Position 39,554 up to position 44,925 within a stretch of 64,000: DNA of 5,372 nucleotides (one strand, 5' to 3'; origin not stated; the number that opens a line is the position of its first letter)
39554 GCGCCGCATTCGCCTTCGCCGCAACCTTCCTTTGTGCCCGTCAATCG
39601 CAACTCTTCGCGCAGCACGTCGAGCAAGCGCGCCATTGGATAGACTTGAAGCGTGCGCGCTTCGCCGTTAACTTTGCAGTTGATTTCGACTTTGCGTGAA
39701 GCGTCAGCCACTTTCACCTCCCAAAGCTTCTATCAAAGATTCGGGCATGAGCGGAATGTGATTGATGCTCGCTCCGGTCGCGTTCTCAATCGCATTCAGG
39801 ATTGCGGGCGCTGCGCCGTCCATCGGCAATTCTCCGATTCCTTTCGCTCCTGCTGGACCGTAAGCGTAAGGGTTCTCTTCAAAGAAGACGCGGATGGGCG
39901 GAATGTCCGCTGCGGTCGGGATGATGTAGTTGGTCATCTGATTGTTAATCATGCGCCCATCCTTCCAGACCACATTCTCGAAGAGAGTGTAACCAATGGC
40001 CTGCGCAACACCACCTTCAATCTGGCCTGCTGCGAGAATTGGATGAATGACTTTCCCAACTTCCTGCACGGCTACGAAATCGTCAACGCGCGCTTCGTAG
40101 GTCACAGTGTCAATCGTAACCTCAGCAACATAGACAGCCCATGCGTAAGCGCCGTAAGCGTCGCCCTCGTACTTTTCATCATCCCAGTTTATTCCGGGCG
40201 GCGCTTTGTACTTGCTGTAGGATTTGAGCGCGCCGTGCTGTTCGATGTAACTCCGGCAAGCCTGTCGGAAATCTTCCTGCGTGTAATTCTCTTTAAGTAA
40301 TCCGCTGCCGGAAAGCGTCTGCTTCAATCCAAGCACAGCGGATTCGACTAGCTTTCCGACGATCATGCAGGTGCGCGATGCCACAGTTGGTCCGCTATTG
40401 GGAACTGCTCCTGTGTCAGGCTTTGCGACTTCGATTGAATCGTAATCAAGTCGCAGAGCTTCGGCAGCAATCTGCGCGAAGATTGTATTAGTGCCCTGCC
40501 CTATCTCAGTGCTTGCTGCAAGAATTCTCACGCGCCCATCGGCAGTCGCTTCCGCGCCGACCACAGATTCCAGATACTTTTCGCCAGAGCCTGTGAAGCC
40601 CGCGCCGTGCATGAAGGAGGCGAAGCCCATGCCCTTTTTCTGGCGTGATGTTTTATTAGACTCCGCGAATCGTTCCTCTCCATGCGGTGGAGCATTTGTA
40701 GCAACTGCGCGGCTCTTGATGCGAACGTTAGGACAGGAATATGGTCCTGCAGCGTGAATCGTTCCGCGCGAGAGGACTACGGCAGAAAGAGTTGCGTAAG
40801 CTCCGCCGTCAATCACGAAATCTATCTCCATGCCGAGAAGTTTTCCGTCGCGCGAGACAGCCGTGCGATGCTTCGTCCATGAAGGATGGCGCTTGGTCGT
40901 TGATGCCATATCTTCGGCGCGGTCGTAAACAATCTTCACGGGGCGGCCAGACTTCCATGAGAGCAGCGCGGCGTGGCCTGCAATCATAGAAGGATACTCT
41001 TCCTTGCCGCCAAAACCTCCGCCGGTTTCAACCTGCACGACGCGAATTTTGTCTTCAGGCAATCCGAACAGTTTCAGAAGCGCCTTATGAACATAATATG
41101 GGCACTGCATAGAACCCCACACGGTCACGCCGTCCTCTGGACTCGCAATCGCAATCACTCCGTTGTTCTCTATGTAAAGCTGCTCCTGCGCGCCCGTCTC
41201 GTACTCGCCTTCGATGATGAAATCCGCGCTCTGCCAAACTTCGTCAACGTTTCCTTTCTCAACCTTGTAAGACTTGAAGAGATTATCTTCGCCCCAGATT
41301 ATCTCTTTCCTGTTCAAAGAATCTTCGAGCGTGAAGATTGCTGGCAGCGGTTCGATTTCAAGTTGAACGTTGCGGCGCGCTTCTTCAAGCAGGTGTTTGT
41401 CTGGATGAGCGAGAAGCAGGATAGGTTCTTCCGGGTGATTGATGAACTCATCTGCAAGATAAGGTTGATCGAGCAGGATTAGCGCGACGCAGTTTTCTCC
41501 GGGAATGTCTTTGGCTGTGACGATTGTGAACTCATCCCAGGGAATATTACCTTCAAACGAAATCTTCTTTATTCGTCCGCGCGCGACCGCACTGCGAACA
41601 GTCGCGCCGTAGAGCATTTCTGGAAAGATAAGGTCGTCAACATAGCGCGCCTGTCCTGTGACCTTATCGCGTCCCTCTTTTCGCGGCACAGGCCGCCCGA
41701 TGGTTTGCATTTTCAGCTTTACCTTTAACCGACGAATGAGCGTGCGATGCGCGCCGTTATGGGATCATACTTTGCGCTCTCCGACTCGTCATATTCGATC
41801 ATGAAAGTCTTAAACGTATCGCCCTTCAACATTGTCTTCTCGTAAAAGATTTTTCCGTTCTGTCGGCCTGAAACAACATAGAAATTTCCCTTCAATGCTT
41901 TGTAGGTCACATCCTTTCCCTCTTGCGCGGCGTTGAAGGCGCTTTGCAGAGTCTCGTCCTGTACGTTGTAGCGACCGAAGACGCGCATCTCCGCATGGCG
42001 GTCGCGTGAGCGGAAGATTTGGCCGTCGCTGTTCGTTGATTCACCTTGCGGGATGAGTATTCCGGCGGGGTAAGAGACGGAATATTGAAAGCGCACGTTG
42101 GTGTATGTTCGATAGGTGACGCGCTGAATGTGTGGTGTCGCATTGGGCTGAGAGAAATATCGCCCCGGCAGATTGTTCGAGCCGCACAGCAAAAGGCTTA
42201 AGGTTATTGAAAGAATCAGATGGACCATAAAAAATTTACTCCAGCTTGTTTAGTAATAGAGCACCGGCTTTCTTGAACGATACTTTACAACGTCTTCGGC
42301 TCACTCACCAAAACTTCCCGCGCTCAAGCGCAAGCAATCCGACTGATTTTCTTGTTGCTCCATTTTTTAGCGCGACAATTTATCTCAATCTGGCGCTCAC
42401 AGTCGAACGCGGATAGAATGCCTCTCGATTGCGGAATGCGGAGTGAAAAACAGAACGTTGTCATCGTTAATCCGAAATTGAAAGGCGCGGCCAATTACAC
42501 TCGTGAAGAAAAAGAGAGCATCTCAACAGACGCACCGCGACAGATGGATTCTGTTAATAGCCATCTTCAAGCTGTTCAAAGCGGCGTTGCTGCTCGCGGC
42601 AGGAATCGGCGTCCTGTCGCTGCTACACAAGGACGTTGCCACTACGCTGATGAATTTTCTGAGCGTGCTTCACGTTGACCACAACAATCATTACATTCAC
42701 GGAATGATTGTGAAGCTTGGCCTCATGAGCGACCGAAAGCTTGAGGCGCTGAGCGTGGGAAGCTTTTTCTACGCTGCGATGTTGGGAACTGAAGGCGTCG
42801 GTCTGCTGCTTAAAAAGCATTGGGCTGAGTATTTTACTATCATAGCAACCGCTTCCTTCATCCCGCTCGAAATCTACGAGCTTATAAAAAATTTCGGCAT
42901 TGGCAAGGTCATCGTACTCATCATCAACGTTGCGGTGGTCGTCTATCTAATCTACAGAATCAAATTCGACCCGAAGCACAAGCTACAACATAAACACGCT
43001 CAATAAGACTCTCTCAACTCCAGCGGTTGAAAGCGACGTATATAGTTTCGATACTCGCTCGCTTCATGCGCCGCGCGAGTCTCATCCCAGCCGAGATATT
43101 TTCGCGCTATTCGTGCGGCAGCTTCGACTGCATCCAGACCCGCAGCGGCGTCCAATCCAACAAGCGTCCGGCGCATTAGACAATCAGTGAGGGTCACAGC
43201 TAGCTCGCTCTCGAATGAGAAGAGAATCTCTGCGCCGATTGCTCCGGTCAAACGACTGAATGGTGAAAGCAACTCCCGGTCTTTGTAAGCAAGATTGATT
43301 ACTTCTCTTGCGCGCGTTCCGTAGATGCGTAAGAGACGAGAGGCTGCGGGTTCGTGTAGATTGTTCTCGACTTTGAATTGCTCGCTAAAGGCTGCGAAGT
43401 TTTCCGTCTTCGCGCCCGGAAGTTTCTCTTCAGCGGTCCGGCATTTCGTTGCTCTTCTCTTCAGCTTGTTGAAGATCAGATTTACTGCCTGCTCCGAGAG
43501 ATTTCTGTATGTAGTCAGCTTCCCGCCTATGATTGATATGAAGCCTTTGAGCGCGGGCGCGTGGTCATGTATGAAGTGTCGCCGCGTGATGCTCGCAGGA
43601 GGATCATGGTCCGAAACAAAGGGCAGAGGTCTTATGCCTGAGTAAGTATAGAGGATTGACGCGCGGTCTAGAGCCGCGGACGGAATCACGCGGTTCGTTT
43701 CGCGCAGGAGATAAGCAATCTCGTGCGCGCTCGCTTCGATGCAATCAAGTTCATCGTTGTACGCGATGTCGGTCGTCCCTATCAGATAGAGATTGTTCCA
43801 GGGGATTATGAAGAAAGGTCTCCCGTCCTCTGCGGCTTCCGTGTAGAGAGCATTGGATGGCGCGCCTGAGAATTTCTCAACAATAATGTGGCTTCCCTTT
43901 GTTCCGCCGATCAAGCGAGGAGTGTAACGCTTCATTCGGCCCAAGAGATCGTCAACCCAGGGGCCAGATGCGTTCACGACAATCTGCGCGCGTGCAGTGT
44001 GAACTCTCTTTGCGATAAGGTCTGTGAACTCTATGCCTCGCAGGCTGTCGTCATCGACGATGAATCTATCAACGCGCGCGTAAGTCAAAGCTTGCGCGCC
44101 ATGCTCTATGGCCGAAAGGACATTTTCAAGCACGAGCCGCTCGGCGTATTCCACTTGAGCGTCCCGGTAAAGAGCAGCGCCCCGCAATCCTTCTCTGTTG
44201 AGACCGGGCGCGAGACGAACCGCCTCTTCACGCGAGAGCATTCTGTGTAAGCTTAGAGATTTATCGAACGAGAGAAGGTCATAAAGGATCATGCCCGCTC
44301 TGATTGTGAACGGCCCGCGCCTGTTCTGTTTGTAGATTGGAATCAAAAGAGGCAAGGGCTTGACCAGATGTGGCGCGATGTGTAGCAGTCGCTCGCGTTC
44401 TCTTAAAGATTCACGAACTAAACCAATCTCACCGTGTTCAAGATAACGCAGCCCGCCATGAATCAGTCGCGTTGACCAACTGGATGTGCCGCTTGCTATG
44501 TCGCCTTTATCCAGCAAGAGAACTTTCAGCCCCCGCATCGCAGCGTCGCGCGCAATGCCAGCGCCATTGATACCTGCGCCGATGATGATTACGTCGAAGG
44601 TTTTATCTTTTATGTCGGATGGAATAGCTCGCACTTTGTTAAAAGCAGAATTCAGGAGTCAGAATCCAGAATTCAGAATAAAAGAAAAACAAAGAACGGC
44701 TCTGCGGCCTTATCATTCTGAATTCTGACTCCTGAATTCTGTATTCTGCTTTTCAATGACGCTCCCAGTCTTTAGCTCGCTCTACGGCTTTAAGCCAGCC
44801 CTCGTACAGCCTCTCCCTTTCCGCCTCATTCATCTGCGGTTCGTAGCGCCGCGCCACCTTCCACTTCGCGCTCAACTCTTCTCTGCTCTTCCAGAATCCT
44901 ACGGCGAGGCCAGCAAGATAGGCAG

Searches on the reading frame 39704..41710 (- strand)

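Call 7: search_protein_families(library=pfam, proteins=[window:39704-41710:-])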
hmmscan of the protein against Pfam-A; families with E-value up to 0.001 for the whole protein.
window:39704-41710:- (668 aa): 3 families
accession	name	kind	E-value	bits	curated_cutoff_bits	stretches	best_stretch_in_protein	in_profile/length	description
PF02738.23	MoCoBD_1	-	6.9e-64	215.7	27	1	143-345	8-208/244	Molybdopterin cofactor-binding domain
PF20256.3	MoCoBD_2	-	1.6e-60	205.4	27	1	346-604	13-283/283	Molybdopterin cofactor-binding domain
PF01315.27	Ald_Xan_dh_C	-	4.5e-14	53.1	31.3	1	18-123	1-110/110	Aldehyde oxidase and xanthine dehydrogenase, a/b hammerhead domain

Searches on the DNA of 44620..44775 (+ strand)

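Call 67: search_dna_similar(query=window:44620-44775:+, collection=plasmids, mode=distant, max_evalue=0.001, max_rows=30)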
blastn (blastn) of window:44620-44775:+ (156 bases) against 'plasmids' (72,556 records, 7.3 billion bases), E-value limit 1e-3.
Records with a match: 26; places in all: 45; records where one place covers at least 80% of the query: 0.
Best place of each record, by identity: 95-99% 1; 90-95% 17; 80-90% 8.
By first word of the organism name: Nostoc 19; Aulosira 2; Tolypothrix 2; Calothrix 1; Halotia 1; Microchaete 1.
By predicted mobility (MOB-suite, as given by PLSDB): conjugative 15; non-mobilizable 7; mobilizable 4.
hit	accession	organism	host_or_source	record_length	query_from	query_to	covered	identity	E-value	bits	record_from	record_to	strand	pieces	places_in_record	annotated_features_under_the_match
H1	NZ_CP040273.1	Nostoc sp. C052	Blasia pusilla,pure culture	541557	10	60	33%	84.3%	5e-6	57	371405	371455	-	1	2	none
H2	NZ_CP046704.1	Nostoc sp. ATCC 53789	-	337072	27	76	32%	81.8%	8e-4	51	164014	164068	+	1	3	none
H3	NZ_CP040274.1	Nostoc sp. C052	Blasia pusilla,pure culture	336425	28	76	31%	83.3%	7e-5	54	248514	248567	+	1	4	none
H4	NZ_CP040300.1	Nostoc sp. TCL26-01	Leiosporoceros dussii,pure culture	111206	16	60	29%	86.7%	2e-4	52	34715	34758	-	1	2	none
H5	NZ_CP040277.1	Nostoc sp. C052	Blasia pusilla,pure culture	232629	18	60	28%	88.4%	7e-5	54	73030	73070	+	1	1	none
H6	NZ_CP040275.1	Nostoc sp. C052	Blasia pusilla,pure culture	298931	27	70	28%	84.8%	8e-4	50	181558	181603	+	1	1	none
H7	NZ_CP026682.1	Nostoc sp. 'Peltigera membranacea cyanobiont' N6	Lichen thallus,Peltigera membranacea ...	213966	20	60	26%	90.5%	2e-5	55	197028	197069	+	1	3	none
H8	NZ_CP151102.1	Nostoc sp. UHCC 0302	isolated culture,lake sediment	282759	24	62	25%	94.9%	1e-7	63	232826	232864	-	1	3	none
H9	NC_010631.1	Nostoc punctiforme PCC 73102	-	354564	27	66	26%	90.0%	2e-5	55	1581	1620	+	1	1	four helix bundle protein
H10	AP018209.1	Calothrix brevissima NIES-22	-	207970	94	131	24%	92.1%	2e-5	56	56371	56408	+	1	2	none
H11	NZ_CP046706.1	Nostoc sp. ATCC 53789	-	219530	23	60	24%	92.1%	2e-5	56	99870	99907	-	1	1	none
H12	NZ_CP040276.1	Nostoc sp. C052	Blasia pusilla,pure culture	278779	95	132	24%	89.5%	2e-4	52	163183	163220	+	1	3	four helix bundle protein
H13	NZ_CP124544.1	Halotia branconii CENA392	Monoisolate,Whale bone on the ...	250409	96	133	24%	89.5%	2e-4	52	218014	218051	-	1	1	hypothetical protein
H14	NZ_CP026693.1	Nostoc sp. 'Lobaria pulmonaria (5183) cyanobiont'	Lobaria pulmonaria thallus,lichen ...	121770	24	60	24%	91.9%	7e-5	55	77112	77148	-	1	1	none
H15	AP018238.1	Microchaete diplosiphon NIES-3275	-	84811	24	60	24%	91.9%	7e-5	55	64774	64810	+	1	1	none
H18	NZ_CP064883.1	Tolypothrix sp. PCC 7601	Fresh water sample,Fresh water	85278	24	60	24%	91.9%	7e-5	55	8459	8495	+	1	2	none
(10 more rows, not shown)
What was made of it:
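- On Cyanobacterial STRR: One family (CAGAAT) is nevertheless shared with Nostocales plasmids (call 67).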

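Call 68: get_annotated_region(hit=H8, flank=300)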
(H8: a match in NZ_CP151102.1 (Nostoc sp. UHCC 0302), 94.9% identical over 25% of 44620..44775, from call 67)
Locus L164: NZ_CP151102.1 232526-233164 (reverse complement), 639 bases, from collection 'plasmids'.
description: Nostoc sp. UHCC 0302 plasmid unnamed6, complete sequence
organism: Nostoc sp. UHCC 0302 (NCBI taxid 3134896)
taxonomy: Bacteria; Cyanobacteriota; Cyanophyceae; Nostocales; Nostocaceae; Nostoc; Nostoc sp. UHCC 0302
host: -; source: isolated culture,lake sediment; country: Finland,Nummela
typing (MOB-suite, as given by PLSDB): non-mobilizable; mating-pair formation MPF_T
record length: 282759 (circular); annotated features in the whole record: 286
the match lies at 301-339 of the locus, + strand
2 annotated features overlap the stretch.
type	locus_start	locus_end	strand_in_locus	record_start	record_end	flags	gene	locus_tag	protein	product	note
CDS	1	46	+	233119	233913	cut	-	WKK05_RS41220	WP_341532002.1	P63C domain-containing protein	-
CDS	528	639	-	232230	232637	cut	-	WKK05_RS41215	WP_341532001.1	hypothetical protein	-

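Call 69: get_annotated_region(hit=H3, flank=300)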
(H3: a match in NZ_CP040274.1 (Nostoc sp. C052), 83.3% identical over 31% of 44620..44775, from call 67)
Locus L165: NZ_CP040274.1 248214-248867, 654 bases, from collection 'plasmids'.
description: Nostoc sp. C052 plasmid pC052_B, complete sequence
organism: Nostoc sp. C052 (NCBI taxid 2576902)
taxonomy: Bacteria; Cyanobacteriota; Cyanophyceae; Nostocales; Nostocaceae; Nostoc; Nostoc sp. C052
host: -; source: Blasia pusilla,pure culture; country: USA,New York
typing (MOB-suite, as given by PLSDB): non-mobilizable
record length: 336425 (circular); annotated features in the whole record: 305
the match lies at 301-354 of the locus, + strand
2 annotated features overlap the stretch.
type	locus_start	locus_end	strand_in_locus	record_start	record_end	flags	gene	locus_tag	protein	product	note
CDS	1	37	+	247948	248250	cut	-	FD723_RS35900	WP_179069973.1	hypothetical protein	-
CDS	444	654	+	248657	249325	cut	-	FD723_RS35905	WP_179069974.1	hypothetical protein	-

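Call 83: get_annotated_region(hit=H1, flank=300)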
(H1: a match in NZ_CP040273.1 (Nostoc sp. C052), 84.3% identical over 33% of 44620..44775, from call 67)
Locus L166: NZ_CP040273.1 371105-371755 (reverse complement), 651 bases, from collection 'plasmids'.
description: Nostoc sp. C052 plasmid pC052_A, complete sequence
organism: Nostoc sp. C052 (NCBI taxid 2576902)
taxonomy: Bacteria; Cyanobacteriota; Cyanophyceae; Nostocales; Nostocaceae; Nostoc; Nostoc sp. C052
host: -; source: Blasia pusilla,pure culture; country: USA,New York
typing (MOB-suite, as given by PLSDB): conjugative; relaxase MOBV; mating-pair formation MPF_T
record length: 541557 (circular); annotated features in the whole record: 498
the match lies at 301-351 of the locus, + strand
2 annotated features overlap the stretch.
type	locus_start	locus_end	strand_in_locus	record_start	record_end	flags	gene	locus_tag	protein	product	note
CDS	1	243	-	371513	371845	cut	-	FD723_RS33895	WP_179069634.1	hypothetical protein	-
CDS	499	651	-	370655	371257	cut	-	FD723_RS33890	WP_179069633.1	hypothetical protein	-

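Call 84: get_annotated_region(hit=H7, flank=300)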
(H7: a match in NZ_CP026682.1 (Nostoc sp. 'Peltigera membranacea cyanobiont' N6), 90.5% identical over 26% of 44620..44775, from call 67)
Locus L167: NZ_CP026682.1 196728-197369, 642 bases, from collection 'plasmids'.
description: Nostoc sp. 'Peltigera membranacea cyanobiont' N6 plasmid pNPM1, complete sequence
organism: Nostoc sp. 'Peltigera membranacea cyanobiont' N6 (NCBI taxid 1261031)
taxonomy: Bacteria; Cyanobacteriota; Cyanophyceae; Nostocales; Nostocaceae; Nostoc; Nostoc sp. 'Peltigera membranacea cyanobiont' N6
host: -; source: Lichen thallus,Peltigera membranacea thallus; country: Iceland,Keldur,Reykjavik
typing (MOB-suite, as given by PLSDB): conjugative; relaxase MOBF; mating-pair formation MPF_T
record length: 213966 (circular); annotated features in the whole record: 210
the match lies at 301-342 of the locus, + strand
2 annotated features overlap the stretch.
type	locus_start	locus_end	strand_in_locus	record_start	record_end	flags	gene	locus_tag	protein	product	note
CDS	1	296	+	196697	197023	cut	-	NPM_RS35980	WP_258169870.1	hypothetical protein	-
CDS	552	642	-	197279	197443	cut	-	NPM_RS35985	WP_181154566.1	hypothetical protein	-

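Call 85: get_annotated_region(hit=H10, flank=300)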
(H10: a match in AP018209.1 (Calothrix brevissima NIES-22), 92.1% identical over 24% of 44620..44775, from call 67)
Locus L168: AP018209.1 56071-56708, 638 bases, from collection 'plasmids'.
description: Calothrix brevissima NIES-22 plasmid plasmid2 DNA, complete genome
organism: Calothrix brevissima NIES-22 (NCBI taxid 1973478)
taxonomy: Bacteria; Cyanobacteriota; Cyanophyceae; Nostocales; Calotrichaceae; Calothrix; Calothrix brevissima; Calothrix brevissima NIES-22
host: -; source: -; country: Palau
typing (MOB-suite, as given by PLSDB): conjugative; replicon rep_cluster_37,rep_cluster_37; relaxase MOBF; mating-pair formation MPF_T
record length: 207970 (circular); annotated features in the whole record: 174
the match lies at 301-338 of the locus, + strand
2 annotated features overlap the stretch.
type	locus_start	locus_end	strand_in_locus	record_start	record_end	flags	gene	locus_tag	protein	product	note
CDS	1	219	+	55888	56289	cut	-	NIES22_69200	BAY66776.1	group 2 sigma 70-type sigma factor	-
CDS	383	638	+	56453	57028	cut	-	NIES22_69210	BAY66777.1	hypothetical protein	-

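Call 86: get_annotated_region(hit=H18, flank=300)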
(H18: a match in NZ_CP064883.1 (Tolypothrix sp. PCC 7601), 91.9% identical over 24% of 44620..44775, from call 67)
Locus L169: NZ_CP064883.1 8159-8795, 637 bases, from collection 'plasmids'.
description: Tolypothrix sp. PCC 7601 plasmid unnamed4, complete sequence
organism: Tolypothrix sp. PCC 7601 (NCBI taxid 1188)
taxonomy: Bacteria; Cyanobacteriota; Cyanophyceae; Nostocales; Tolypothrichaceae; Tolypothrix; Tolypothrix sp. PCC 7601
host: -; source: Fresh water sample,Fresh water; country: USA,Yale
typing (MOB-suite, as given by PLSDB): mobilizable; replicon rep_cluster_1665; relaxase MOBP,MOBP
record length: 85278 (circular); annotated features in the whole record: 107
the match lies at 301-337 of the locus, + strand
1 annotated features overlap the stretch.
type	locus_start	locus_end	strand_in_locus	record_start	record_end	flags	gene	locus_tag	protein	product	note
CDS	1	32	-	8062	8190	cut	-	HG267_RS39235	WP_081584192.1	CVNH domain-containing protein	-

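Call 89: get_annotated_region(hit=H3, flank=20000)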
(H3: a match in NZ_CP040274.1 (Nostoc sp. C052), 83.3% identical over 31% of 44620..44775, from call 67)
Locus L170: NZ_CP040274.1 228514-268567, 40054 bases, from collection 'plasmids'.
description: Nostoc sp. C052 plasmid pC052_B, complete sequence
organism: Nostoc sp. C052 (NCBI taxid 2576902)
taxonomy: Bacteria; Cyanobacteriota; Cyanophyceae; Nostocales; Nostocaceae; Nostoc; Nostoc sp. C052
host: -; source: Blasia pusilla,pure culture; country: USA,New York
typing (MOB-suite, as given by PLSDB): non-mobilizable
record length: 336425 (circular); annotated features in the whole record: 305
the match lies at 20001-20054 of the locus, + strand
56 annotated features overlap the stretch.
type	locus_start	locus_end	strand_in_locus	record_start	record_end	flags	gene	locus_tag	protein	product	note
CDS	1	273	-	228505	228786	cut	cas2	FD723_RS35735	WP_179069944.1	CRISPR-associated endonuclease Cas2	GO:0043571 - maintenance of CRISPR repeat elements [Evidence IEA]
CDS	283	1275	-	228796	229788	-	cas1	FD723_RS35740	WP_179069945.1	CRISPR-associated endonuclease Cas1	GO:0043571 - maintenance of CRISPR repeat elements [Evidence IEA]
CDS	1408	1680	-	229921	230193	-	csx18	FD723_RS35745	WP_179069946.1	CRISPR-associated protein Csx18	-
CDS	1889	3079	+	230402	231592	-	-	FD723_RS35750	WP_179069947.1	WYL domain-containing protein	-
CDS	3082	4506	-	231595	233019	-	-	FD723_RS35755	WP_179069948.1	hypothetical protein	-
CDS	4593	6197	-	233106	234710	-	-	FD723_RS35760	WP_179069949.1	hypothetical protein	-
CDS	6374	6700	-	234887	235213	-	-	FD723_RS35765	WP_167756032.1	helix-turn-helix transcriptional regulator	-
CDS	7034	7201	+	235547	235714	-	-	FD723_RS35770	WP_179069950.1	hypothetical protein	-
CDS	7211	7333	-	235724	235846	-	-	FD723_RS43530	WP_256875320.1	hypothetical protein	-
CDS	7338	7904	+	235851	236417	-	-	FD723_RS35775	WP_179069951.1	hypothetical protein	-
CDS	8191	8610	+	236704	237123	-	-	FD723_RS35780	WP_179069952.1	hypothetical protein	-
CDS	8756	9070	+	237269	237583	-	-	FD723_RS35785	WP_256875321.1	hypothetical protein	-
CDS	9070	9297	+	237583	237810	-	-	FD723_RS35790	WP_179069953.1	hypothetical protein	-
CDS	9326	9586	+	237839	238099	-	-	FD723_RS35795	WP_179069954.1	hypothetical protein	-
CDS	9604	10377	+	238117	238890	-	-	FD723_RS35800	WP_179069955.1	ERF family protein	-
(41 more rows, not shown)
